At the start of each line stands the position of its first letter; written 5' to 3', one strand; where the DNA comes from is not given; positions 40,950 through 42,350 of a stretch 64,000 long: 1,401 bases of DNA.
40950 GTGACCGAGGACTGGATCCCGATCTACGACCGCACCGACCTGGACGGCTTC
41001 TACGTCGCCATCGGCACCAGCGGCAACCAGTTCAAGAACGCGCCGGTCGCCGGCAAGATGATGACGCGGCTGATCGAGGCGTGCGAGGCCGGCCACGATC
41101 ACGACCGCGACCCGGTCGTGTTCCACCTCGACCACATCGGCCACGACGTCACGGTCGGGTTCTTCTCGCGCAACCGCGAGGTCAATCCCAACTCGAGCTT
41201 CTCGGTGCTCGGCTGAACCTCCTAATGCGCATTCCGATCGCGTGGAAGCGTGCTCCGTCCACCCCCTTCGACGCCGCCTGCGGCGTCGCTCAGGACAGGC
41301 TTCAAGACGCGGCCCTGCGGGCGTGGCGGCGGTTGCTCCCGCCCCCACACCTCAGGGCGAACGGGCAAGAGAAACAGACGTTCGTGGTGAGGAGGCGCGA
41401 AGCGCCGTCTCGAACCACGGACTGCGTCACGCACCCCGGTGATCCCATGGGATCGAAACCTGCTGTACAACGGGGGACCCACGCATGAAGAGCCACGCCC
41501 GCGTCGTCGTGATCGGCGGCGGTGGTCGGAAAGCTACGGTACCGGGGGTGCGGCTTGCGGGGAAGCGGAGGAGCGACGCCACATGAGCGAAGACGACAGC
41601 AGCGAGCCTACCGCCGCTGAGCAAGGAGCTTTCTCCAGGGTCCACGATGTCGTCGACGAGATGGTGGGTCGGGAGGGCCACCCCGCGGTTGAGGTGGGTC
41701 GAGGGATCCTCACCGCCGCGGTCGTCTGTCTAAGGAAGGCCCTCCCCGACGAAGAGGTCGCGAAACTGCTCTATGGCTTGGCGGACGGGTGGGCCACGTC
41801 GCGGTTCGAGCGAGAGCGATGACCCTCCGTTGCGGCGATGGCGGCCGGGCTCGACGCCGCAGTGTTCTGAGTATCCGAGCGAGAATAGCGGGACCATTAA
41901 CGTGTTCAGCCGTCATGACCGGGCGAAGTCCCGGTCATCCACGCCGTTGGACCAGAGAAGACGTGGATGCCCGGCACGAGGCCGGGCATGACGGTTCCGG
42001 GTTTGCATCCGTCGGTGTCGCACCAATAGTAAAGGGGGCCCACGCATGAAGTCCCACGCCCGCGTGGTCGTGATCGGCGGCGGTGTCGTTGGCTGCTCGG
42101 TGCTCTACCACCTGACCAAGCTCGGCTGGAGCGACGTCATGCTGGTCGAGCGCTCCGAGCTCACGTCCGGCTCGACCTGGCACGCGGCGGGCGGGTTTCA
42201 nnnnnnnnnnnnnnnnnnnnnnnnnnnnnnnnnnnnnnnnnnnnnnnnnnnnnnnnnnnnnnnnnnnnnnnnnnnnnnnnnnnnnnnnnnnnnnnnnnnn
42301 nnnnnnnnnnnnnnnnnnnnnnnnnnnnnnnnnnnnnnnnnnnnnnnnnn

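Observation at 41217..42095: Mosaic spacer upstream of the dimethylglycine-dehydrogenase-like gene: pseudo-start of dmgdh, a small ORF, a pseudo-3' end of the flavodoxin gene, then REP hairpins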

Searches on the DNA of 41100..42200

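Call 6: search_rna_families(source=window, start=41100, end=42200, threshold=evalue, max_evalue=1)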
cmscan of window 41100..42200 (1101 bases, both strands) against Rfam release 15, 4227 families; matches with E-value up to 1: 2.
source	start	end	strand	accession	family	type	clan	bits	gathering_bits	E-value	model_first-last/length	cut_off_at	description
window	41911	41993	-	RF03633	mir-5882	Gene; miRNA;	-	26.9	95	0.018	1-77/77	no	mir-5882 microRNA precursor family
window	41911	41993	+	RF03633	mir-5882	Gene; miRNA;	-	25.5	95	0.045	1-77/77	no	mir-5882 microRNA precursor family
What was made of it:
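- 41908..41996 (.): REPIN-like element: two inverted REP units forming one long hairpin. The only Rfam matches are weak hairpin-type hits on both strands, far below threshold (call 6).
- Tried and rejected: An RNA family in the spacer: only sub-threshold hairpin-type hits (call 6).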

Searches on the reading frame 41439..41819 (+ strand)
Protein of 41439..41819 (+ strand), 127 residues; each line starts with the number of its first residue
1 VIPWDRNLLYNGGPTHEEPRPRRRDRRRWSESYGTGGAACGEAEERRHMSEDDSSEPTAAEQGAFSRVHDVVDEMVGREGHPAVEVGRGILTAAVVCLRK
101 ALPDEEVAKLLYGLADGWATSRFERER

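Call 7: search_protein_families(library=pfam, proteins=[window:41439-41819:+], max_evalue=1)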
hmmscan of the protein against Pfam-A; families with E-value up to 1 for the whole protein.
window:41439-41819:+ (127 aa): 0 families
